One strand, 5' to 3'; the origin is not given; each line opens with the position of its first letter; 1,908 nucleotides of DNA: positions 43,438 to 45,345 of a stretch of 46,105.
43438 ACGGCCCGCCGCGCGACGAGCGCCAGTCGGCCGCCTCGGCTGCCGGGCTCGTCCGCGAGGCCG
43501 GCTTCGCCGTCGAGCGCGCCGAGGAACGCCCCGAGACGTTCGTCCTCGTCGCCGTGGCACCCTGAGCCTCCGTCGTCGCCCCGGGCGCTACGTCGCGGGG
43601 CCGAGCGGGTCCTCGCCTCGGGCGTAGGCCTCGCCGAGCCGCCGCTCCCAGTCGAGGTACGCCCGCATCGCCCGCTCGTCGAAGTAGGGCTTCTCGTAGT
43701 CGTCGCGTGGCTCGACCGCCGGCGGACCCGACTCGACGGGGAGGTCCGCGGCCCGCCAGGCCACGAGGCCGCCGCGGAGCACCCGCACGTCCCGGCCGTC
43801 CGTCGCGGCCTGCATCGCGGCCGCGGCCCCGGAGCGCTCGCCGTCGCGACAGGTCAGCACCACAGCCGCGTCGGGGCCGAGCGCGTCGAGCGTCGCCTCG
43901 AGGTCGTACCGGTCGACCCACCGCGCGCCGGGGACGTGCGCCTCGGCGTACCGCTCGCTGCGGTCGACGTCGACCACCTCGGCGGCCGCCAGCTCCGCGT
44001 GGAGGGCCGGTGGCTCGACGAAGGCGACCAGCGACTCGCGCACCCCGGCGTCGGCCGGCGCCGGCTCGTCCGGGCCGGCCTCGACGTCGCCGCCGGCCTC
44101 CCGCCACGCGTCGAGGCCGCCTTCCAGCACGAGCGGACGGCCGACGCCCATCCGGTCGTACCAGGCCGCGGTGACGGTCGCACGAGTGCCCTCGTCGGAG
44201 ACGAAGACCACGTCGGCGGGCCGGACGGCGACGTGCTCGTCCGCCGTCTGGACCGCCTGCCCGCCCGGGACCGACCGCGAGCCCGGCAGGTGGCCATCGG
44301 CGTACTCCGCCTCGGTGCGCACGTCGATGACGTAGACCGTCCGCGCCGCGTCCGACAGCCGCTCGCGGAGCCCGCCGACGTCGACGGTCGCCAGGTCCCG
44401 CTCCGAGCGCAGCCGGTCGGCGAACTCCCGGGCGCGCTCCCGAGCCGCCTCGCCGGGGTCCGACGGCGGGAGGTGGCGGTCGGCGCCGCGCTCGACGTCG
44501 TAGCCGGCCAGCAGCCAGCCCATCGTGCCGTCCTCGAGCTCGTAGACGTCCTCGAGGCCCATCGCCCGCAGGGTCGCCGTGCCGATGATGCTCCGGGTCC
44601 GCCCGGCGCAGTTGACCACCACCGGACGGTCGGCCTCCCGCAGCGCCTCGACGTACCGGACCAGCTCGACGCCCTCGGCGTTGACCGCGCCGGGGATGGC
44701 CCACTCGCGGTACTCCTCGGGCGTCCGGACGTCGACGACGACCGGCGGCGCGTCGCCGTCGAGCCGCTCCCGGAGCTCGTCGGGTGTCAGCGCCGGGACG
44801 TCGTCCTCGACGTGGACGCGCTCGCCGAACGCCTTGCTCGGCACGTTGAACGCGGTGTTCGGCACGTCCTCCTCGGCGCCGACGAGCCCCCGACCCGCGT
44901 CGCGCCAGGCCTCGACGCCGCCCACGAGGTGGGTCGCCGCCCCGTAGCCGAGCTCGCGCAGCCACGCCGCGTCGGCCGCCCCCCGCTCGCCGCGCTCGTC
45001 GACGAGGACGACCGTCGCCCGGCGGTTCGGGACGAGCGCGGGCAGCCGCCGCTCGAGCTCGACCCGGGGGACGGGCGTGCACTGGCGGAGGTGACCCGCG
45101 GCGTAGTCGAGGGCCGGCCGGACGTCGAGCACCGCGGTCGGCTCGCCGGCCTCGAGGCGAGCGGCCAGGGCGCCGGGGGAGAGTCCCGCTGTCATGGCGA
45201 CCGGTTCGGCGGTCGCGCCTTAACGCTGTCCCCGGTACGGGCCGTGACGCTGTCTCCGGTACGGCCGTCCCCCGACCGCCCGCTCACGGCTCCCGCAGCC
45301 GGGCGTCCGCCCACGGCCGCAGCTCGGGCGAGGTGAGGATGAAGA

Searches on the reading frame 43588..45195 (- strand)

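Call 11: search_protein_families(library=pfam, proteins=[window:43588-45195:-])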
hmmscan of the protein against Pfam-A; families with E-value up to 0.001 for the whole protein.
window:43588-45195:- (535 aa): 1 family
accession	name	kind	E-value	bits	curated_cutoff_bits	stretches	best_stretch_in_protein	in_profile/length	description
PF00581.25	Rhodanese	-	4.8e-61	204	22.2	4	137-228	1-100/102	Rhodanese-like domain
